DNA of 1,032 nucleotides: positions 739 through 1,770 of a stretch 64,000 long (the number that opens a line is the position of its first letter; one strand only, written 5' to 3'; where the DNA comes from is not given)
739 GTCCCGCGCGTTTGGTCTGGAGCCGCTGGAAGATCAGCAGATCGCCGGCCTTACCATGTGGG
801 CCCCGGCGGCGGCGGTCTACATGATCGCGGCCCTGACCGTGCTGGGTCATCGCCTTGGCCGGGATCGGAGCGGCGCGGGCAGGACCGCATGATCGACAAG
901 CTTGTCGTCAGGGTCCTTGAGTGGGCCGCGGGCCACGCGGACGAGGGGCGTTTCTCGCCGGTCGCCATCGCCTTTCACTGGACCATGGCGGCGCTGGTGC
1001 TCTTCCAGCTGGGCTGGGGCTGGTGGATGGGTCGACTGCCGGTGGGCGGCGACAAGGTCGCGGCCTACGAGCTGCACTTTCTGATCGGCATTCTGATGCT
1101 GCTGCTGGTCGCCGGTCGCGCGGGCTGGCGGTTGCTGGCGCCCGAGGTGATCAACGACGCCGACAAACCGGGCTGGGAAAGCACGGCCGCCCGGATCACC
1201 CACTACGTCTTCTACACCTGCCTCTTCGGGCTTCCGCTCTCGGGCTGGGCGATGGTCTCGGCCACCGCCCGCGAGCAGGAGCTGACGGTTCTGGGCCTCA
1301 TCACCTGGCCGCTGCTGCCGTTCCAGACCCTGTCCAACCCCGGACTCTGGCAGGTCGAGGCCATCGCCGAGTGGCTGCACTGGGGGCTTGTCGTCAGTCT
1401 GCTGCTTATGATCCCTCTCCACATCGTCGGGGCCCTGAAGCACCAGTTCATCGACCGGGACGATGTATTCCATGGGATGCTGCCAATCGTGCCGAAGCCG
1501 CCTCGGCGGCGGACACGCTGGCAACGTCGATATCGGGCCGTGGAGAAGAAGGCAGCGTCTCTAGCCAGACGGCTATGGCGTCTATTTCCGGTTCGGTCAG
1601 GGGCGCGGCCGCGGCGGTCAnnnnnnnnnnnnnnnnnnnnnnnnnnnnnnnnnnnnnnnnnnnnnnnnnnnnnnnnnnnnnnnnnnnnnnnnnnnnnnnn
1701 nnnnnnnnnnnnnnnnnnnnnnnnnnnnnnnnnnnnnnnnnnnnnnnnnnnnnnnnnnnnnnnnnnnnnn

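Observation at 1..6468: Self-contained PQQ dehydrogenase to oxidase electron-transfer module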

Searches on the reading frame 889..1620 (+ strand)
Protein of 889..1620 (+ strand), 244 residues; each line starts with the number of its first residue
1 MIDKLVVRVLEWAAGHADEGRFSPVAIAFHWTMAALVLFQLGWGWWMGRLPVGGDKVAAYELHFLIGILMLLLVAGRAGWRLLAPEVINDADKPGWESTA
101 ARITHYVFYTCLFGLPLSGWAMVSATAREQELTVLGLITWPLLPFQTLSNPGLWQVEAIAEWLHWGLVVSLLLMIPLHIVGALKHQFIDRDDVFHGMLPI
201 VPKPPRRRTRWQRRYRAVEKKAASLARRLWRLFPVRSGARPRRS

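Call 7: search_protein_families(library=pfam, proteins=[window:889-1620:+], max_evalue=0.01)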
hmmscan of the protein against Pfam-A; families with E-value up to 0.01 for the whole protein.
window:889-1620:+ (244 aa): 1 family
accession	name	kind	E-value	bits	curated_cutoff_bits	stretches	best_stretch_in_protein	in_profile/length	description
PF01292.26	Ni_hydr_CYTB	-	1.4e-26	93.8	30.1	1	21-199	1-178/179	Prokaryotic cytochrome b561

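Call 8: search_protein_families(library=ncbifam, proteins=[window:889-1620:+], max_evalue=0.01)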
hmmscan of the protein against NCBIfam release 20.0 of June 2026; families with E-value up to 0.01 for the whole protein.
window:889-1620:+ (244 aa): 1 family
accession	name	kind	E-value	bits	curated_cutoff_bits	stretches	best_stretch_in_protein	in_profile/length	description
NF008566.0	PRK11513.1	equivalog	5.4e-07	29.6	170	1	21-199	4-172/176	cytochrome b561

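Call 13: find_homologous_proteins(query=window:889-1620:+, max_evalue=0.00001)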
Query window:889-1620:+ (244 aa): 897 proteins with E <= 0.00001 among 2223 candidates; the best 120 are listed.
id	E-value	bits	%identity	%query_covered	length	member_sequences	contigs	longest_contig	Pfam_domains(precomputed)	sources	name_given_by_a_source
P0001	2.4e-161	553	100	100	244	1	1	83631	PF01292.27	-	-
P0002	2.5e-148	511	92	100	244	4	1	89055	PF01292.27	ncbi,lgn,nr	ncbi:MAG: cytochrome b [Caulobacter sp.]|nr:cytochrome b [Caulobacter sp.]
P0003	5.3e-136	470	84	99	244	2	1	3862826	PF01292.27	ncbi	-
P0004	1.1e-135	469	83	100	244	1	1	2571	PF01292.27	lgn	-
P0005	2.8e-131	455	81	100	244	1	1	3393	PF01292.27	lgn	-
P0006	2.6e-130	452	81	95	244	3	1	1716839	PF01292.27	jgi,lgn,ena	-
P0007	2.1e-128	445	79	98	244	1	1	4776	PF01292.27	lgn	-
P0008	3.1e-126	438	77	100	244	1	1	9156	PF01292.27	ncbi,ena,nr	ncbi:MAG TPA: cytochrome b [Caulobacter sp.]|nr:cytochrome b [Caulobacter sp.]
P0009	2.6e-125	435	79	95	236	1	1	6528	PF01292.27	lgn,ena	-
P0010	5.8e-125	434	79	95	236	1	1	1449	PF01292.27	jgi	-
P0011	3.1e-124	432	79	94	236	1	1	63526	PF01292.27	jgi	jgi:cytochrome b561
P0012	1.3e-123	430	76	100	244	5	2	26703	PF01292.27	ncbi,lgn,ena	-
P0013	2.0e-123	429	79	94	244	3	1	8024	PF01292.27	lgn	-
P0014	4.0e-122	425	79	94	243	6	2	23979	PF01292.27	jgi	-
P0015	4.3e-121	421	75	100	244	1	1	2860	PF01292.27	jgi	-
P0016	4.3e-121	421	77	94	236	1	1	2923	PF01292.27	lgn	-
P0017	7.3e-121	421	75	97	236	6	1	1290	PF01292.27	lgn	-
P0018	1.9e-120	419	73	100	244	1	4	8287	PF01292.27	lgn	-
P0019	2.9e-120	419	77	92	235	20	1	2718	PF01292.27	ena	-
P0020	3.0e-120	419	73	100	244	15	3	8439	PF01292.27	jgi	jgi:cytochrome b561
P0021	4.8e-120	418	76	95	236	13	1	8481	PF01292.27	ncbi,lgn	-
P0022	1.1e-119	417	74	95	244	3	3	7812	PF01292.27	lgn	-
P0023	1.4e-119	416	73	98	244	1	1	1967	PF01292.27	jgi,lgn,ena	-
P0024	1.6e-119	416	73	98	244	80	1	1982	PF01292.27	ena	-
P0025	2.1e-119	416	76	92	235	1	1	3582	PF01292.27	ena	-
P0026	2.2e-119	416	71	98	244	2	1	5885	PF01292.27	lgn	-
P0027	2.4e-119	416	76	95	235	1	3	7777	PF01292.27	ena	-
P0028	2.6e-119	415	75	94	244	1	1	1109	PF01292.27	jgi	jgi:cytochrome b561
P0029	3.4e-119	415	72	100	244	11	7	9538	PF01292.27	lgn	-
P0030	5.4e-119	414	76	95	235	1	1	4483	PF01292.27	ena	-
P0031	6.3e-119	414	70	100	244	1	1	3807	PF01292.27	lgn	-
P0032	6.5e-119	414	74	100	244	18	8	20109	PF01292.27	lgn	-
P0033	7.2e-119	414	75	95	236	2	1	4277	PF01292.27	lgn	-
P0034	7.6e-119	414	74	99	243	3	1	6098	PF01292.27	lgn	-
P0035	8.6e-119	414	78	95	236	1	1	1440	PF01292.27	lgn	-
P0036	9.8e-119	414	76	95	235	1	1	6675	PF01292.27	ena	-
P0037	1.0e-118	414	73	95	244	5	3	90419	PF01292.27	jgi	jgi:cytochrome b561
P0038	1.2e-118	413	74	84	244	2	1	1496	PF01292.27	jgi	-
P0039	2.3e-118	412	77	94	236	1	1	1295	PF01292.27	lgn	-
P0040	3.2e-118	412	73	94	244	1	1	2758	PF01292.27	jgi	jgi:cytochrome b561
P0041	4.1e-118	412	75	82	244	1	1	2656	PF01292.27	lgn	-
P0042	4.7e-118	411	77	95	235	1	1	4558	PF01292.27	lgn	-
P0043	5.3e-118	411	72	100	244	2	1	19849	PF01292.27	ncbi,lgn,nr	ncbi:MAG: cytochrome B [Caulobacterales bacterium 32-69-10]|nr:MAG: cytochrome B [Caulobacterales ba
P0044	5.7e-118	411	73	100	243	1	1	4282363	PF01292.27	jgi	jgi:cytochrome b561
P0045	9.5e-118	410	76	93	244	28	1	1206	PF01292.27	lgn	-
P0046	9.9e-118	410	73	100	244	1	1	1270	PF01292.27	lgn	-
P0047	1.8e-117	409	76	94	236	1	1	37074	PF01292.27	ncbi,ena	-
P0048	3.0e-117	409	78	95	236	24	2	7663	PF01292.27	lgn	-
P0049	3.2e-117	409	74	97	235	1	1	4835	PF01292.27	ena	-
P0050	3.3e-117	409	73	98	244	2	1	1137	PF01292.27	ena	-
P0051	4.6e-117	408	76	94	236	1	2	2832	PF01292.27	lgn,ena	-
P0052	4.8e-117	408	70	100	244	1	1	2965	PF01292.27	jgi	jgi:cytochrome b561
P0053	4.8e-117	408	70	100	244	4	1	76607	PF01292.27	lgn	-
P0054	6.5e-117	408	73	95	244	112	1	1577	PF01292.27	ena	-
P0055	7.1e-117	407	72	97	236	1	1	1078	PF01292.27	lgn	-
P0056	1.0e-116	407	75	94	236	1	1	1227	PF01292.27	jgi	-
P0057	1.3e-116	407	72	97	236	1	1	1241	PF01292.27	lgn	-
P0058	1.9e-116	406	71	99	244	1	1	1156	PF01292.27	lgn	-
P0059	2.1e-116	406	72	94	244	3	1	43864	PF01292.27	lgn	-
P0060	2.6e-116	406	71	100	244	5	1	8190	PF01292.27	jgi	jgi:cytochrome b561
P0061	2.8e-116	406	73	100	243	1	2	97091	PF01292.27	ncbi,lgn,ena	-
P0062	2.9e-116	405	73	100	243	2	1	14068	PF01292.27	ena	-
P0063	5.9e-116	404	72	100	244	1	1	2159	PF01292.27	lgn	-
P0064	6.8e-116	404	74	94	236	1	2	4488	PF01292.27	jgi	jgi:cytochrome b561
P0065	7.1e-116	404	70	100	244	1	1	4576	PF01292.27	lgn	-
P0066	9.6e-116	404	75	93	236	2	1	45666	PF01292.27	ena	-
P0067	1.5e-115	403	75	93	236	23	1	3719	PF01292.27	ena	-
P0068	1.8e-115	403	73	98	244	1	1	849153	PF01292.27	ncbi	ncbi:cytochrome b [Caulobacter sp. LARHSG274]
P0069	2.0e-115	403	71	100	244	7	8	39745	PF01292.27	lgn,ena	-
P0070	2.1e-115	403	73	94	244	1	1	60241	PF01292.27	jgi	jgi:cytochrome b561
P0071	2.2e-115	403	74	94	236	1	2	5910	PF01292.27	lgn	-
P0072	2.2e-115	403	71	100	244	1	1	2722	PF01292.27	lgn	-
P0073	2.3e-115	403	71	100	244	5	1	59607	PF01292.27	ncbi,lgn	ncbi:MAG: cytochrome b [Pseudomonadota bacterium]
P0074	2.6e-115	402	72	97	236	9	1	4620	PF01292.27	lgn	-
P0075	3.1e-115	402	73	97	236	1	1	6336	PF01292.27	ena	-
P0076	3.4e-115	402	74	95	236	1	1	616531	PF01292.27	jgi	jgi:cytochrome b561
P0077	4.5e-115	402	71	99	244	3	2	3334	PF01292.27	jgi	jgi:cytochrome b561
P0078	4.8e-115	401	73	97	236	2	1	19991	PF01292.27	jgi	-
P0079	5.6e-115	401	74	93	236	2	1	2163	PF01292.27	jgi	jgi:cytochrome b561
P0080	8.0e-115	401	71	100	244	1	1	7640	PF01292.27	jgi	jgi:cytochrome b561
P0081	1.1e-114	400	70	100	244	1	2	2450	PF01292.27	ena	-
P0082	3.4e-114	399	71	95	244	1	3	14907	PF01292.27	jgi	jgi:cytochrome b561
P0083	3.7e-114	399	69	100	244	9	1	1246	PF01292.27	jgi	jgi:cytochrome b561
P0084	3.7e-114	399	72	95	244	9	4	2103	PF01292.27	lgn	-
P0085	3.7e-114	399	70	100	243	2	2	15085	PF01292.27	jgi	jgi:cytochrome b561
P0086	4.2e-114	398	70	99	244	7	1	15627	PF01292.27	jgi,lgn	jgi:cytochrome b561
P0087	4.3e-114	398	72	97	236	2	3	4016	PF01292.27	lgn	-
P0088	4.3e-114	398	72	97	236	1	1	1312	PF01292.27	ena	-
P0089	4.7e-114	398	69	100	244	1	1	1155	PF01292.27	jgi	jgi:cytochrome b561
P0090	1.0e-113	397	69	99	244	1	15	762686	PF01292.27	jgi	jgi:cytochrome b561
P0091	1.4e-113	397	72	95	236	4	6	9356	PF01292.27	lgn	-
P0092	2.0e-113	396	71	95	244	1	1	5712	PF01292.27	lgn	-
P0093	2.2e-113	396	72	91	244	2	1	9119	PF01292.27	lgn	-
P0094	2.2e-113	396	72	84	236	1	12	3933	PF01292.27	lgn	-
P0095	2.3e-113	396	69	98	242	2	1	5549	PF01292.27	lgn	-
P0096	2.8e-113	396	70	99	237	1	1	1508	PF01292.27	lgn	-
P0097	3.4e-113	395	71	100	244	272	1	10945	PF01292.27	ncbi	ncbi:cytochrome b [Brevundimonas sp. RM1]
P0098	4.4e-113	395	71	97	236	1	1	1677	PF01292.27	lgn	-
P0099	5.3e-113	395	69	98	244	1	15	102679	PF01292.27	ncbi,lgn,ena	-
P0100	6.5e-113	394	74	91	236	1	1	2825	PF01292.27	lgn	-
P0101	7.6e-113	394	72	94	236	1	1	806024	PF01292.27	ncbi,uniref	ncbi:cytochrome b [Brevundimonas sp. VNH65]|uniref:cytochrome b n=1 Tax=Brevundimonas sp. VNH65 TaxI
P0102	1.1e-112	394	70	100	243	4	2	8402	PF01292.27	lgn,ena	-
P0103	1.2e-112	394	71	97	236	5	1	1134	PF01292.27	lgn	-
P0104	1.2e-112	394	69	93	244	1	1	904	PF01292.27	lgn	-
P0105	1.3e-112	394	73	93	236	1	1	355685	PF01292.27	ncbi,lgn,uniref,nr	ncbi:cytochrome b [Brevundimonas sp. Root1279]|uniref:cytochrome b n=1 Tax=Brevundimonas sp. Root127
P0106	1.4e-112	393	71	92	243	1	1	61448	PF01292.27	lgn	-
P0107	1.4e-112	393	68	100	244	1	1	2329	PF01292.27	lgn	-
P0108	1.5e-112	393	72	94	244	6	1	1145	PF01292.27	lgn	-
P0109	1.7e-112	393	71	95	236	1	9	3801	PF01292.27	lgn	-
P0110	1.8e-112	393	73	93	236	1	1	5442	PF01292.27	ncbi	-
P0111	1.9e-112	393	71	95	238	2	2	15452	PF01292.27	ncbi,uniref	ncbi:cytochrome b [Phenylobacterium sp.]|uniref:cytochrome b n=1 Tax=Phenylobacterium sp. TaxID=1871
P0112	2.3e-112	393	72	95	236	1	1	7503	PF01292.27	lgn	-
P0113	2.9e-112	392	71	95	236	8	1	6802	PF01292.27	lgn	-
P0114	3.3e-112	392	72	100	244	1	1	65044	PF01292.27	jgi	jgi:cytochrome b561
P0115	3.4e-112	392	69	100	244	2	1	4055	PF01292.27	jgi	jgi:cytochrome b561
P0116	3.6e-112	392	70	95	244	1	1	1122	PF01292.27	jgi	-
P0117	3.7e-112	392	72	94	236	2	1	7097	PF01292.27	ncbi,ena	-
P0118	3.7e-112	392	70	99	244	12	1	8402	PF01292.27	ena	-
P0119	3.7e-112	392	70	100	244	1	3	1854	PF01292.27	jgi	jgi:cytochrome b561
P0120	4.5e-112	392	72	94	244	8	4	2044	PF01292.27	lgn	-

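Call 19: search_solved_structures(query=window:889-1620:+, max_evalue=0.01, show_alignments=2)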
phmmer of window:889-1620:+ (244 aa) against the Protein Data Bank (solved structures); distinct sequences matched with E-value up to 0.01: 1.
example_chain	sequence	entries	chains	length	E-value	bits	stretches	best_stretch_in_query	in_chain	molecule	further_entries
5oc0_A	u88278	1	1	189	3.1e-05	26.7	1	19-199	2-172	Cytochrome b561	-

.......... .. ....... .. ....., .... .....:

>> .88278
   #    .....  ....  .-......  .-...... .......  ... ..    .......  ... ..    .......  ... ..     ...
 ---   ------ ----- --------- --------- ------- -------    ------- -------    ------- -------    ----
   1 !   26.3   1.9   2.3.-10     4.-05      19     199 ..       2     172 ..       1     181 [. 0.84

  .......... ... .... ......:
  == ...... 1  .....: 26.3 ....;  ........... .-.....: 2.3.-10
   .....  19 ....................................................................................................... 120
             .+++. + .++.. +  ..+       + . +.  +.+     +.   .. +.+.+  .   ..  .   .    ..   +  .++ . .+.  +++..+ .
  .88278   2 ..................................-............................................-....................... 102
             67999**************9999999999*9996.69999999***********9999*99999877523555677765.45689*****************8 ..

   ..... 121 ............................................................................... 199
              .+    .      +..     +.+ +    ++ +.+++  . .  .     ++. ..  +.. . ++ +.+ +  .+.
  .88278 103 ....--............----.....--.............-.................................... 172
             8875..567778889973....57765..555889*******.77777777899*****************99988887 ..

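Call 20: search_protein_representatives(protein=window:889-1620:+)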
Query: 244 residues. Proteins with E-value up to 0.001 (for the whole library): 4370; up to 1e-10: 1352; up to 1e-30: 15. The best 150 are listed.
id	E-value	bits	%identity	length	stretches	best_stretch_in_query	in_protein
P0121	2.4e-87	309.0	70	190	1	47-234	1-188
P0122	1.3e-55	204.9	74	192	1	33-152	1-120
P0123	1.7e-51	191.4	61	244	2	133-244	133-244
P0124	9.8e-50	185.7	47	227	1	7-215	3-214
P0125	5.9e-42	160.2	47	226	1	20-208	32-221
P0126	1.2e-40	156.0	48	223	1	20-203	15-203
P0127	2.0e-40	155.2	44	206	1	19-206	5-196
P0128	4.1e-40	154.2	65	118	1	122-231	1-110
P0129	1.1e-39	152.8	60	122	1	8-125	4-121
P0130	2.4e-33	132.0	39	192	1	19-200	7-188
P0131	1.2e-32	129.7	34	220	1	5-209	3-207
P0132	2.0e-32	129.0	44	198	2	9-122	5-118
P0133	6.4e-32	127.3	43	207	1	20-201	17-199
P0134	2.1e-31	125.6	40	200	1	18-205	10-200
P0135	1.0e-30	123.4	46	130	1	8-128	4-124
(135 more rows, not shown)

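Call 24: find_related_loci(query=A2, collection=genome_contigs, flank=10000)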
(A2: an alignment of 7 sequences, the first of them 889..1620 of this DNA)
Query A2 (244 aa) in genome_contigs; peptide patterns used: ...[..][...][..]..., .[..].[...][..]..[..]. (x = any residue, [..] = any of these).
220 stretches matched a pattern; 202 encode a relative of the query (tblastn E <= 1e-3); the best 80 are kept; 80 distinct loci.
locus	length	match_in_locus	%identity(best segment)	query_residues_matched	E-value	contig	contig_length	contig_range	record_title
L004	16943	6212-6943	77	1-244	4e-127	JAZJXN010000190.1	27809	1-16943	MAG: Pseudomonadota bacterium isolate ADI_H1L2_2_122_18_3-bin018 ADIH1L22_B018_0_000000000190, whole genome shotgun sequ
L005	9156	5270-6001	77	1-244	5e-126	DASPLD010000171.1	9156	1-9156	MAG TPA_asm: Caulobacter sp. isolate SMAG_U12053 k141_1094538, whole genome shotgun sequence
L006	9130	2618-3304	79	1-230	6e-123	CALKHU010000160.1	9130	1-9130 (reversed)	MAG TPA_asm: uncultured Caulobacter sp. isolate SRR5576001_bin.48_CONCOCT_v1.1_MAG genome assembly, contig: ERZ795033.55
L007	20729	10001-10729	84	1-242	3e-118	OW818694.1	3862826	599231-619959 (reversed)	metagenome genome assembly, chromosome: 1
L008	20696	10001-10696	73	1-232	2e-116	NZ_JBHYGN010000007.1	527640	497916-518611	MAG: Brevundimonas sp. isolate SAMS01UC_bin-016 SAMS01UC_bin-016_c2, whole genome shotgun sequence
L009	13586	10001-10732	70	1-244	8e-116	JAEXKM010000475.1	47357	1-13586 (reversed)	MAG: Proteobacteria bacterium isolate OH_HBlB_238 k127_1696425, whole genome shotgun sequence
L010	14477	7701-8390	74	1-230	1e-115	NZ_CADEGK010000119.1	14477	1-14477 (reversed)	MAG: uncultured Phenylobacterium sp. isolate Phenylobacterium sp. RBC067, whole genome shotgun sequence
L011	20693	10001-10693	73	1-231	2e-113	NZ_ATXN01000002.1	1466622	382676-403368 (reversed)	Brevundimonas naejangsanensis DSM 23858 H556DRAFT_scaffold00001.1_C, whole genome shotgun sequence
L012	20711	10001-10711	71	1-237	6e-113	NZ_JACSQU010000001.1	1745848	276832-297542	Brevundimonas guildfordensis strain Sa3CVA3 NODE_1_length_1745848_cov_33.042753, whole genome shotgun sequence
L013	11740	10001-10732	76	1-244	6e-113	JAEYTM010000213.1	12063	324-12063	MAG: Proteobacteria bacterium isolate OH_CBlB_131 k127_287123, whole genome shotgun sequence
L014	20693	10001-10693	72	1-231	2e-112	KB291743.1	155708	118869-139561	Brevundimonas diminuta 470-4 genomic scaffold Scfld223, whole genome shotgun sequence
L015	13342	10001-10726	71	1-242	2e-111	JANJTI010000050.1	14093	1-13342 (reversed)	MAG: Brevundimonas sp. isolate RX1_metabat.bin.44 RX1_k141_696276, whole genome shotgun sequence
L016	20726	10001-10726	69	1-240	3e-111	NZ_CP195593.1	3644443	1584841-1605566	Brevundimonas sp. CEF1 chromosome, complete genome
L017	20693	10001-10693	71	1-231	8e-111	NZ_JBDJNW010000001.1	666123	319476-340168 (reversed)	Brevundimonas intermedia strain TWI308 contig00001, whole genome shotgun sequence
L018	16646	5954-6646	71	1-231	2e-110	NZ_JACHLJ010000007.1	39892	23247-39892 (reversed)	Brevundimonas vesicularis strain S00192 Ga0436329_07, whole genome shotgun sequence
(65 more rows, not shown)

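Call 29: search_dna_similar(query=window:889-1620:+, collection=plasmids, mode=protein, max_evalue=1e-10, max_rows=30)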
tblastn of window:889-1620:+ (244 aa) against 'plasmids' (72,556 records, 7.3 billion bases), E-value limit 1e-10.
Records with a match: 23; places in all: 28; records where one place covers at least 80% of the query: 6.
Best place of each record, by identity: <60% 23.
By first word of the organism name: Sphingobium 10; Rhizobium 6; Novosphingobium 3; Sphingorhabdus 1; Aurantiacibacter 1; Legionella 1; Cupriavidus 1.
By predicted mobility (MOB-suite, as given by PLSDB): non-mobilizable 13; conjugative 8; mobilizable 2.
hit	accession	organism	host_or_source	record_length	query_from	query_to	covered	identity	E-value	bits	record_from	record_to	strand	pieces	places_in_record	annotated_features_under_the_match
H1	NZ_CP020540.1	Sphingobium herbicidovorans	cell culture,soil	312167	6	203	81%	50.8%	5e-51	185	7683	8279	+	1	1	cytochrome b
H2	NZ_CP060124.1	Sphingobium yanoikuyae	Cell culture,soil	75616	3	199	81%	50.3%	1e-46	172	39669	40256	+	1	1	cytochrome b/b6 domain-containing protein | c-type cytochrome | cytochrome c oxidase assembly protein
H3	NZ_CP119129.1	Sphingobium sp. WTD-1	Bacteria,activated sludge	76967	3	199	81%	50.3%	1e-46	172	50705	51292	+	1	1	cytochrome b/b6 domain-containing protein | cytochrome c oxidase assembly protein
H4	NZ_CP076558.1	Sphingobium xenophagum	bacteria,La Roche-Posay thermal water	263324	4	201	81%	49.5%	4e-44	165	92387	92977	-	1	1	cytochrome b | cytochrome c oxidase assembly protein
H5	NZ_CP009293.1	Novosphingobium pentaromativorans US6-1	mud sediment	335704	3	199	81%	49.7%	8e-46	170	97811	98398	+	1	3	cytochrome b/b6 domain-containing protein | c-type cytochrome | cytochrome c oxidase assembly protein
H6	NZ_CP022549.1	Sphingorhabdus sp. YGSMI21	cell culture,West sea sediment in South ...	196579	3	203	82%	44.8%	1e-37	146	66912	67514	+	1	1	cytochrome b/b6 domain-containing protein | cytochrome c oxidase assembly protein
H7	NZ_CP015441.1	Aurantiacibacter atlanticus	sediment,deep sea sediment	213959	11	203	79%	46.6%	6e-44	164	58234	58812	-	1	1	cytochrome b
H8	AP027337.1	Sphingobium sp. TomTYG72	-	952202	16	199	75%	37.9%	4e-20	96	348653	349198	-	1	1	cytochrome b561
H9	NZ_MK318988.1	Rhizobium rhizogenes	-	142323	19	199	74%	38.2%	6e-17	87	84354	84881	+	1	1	cytochrome b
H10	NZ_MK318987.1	Rhizobium rhizogenes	-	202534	19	199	74%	38.2%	6e-17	87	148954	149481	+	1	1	cytochrome b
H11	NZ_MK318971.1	Rhizobium rhizogenes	-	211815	19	199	74%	38.2%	6e-17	87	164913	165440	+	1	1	cytochrome b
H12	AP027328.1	Sphingobium sp. TomTYG64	-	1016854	21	199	73%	38.5%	1e-19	95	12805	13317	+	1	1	cytochrome b561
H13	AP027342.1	Sphingobium sp. TomTYG74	-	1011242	16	199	75%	37.4%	5e-20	96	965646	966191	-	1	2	cytochrome b561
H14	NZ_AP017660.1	Sphingobium cloacae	-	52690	21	205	76%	37.1%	3e-18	91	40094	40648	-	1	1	cytochrome b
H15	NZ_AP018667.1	Sphingobium amiense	-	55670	21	205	76%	37.1%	3e-18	91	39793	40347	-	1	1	cytochrome b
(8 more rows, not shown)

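Call 31: get_annotated_region(hit=H2, flank=10000)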
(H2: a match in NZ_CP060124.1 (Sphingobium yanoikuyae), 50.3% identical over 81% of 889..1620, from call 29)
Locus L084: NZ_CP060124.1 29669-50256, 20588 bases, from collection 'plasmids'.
description: Sphingobium yanoikuyae strain A3 plasmid pSYA3-1, complete sequence
organism: Sphingobium yanoikuyae (NCBI taxid 13690)
taxonomy: Bacteria; Pseudomonadota; Alphaproteobacteria; Sphingomonadales; Sphingomonadaceae; Sphingobium; Sphingobium yanoikuyae
host: -; source: Cell culture,soil; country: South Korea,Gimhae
typing (MOB-suite, as given by PLSDB): conjugative; replicon rep_cluster_1149; relaxase MOBQ; mating-pair formation MPF_T
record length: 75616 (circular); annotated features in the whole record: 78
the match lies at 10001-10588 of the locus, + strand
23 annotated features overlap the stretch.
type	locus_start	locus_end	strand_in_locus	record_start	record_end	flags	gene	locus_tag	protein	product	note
CDS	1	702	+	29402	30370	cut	-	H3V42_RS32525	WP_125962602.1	magnesium and cobalt transport protein CorA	-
CDS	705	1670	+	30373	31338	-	-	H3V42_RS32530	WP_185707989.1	magnesium transporter CorA family protein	-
CDS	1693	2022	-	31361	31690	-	-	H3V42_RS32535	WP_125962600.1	hypothetical protein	-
CDS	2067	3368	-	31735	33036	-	-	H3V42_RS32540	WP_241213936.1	divalent metal cation transporter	-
CDS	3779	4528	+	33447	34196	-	-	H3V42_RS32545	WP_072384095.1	HAD-IIB family hydrolase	GO:0008152 - metabolic process [Evidence IEA]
CDS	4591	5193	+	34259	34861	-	-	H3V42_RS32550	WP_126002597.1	DedA family protein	GO:0055085 - transmembrane transport [Evidence IEA]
CDS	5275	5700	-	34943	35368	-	-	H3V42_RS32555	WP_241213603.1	flagellar hook-basal body complex protein FliE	-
CDS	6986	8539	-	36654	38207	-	-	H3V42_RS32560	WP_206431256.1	pyruvate kinase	GO:0006096 - glycolytic process [Evidence IEA]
CDS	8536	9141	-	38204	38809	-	-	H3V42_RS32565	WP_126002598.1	cation diffusion facilitator family transporter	GO:0006812 - monoatomic cation transport [Evidence IEA]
CDS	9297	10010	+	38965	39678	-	-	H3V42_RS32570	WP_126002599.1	cytochrome c oxidase assembly protein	-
CDS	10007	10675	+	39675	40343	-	-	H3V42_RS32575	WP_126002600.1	cytochrome b/b6 domain-containing protein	-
CDS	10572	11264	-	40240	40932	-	-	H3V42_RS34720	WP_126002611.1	c-type cytochrome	-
CDS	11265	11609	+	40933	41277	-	-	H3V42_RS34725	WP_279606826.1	c-type cytochrome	-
CDS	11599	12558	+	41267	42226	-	-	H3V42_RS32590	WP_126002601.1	c-type cytochrome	-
CDS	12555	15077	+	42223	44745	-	-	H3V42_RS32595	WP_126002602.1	cbb3-type cytochrome c oxidase subunit I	GO:0009060 - aerobic respiration [Evidence IEA]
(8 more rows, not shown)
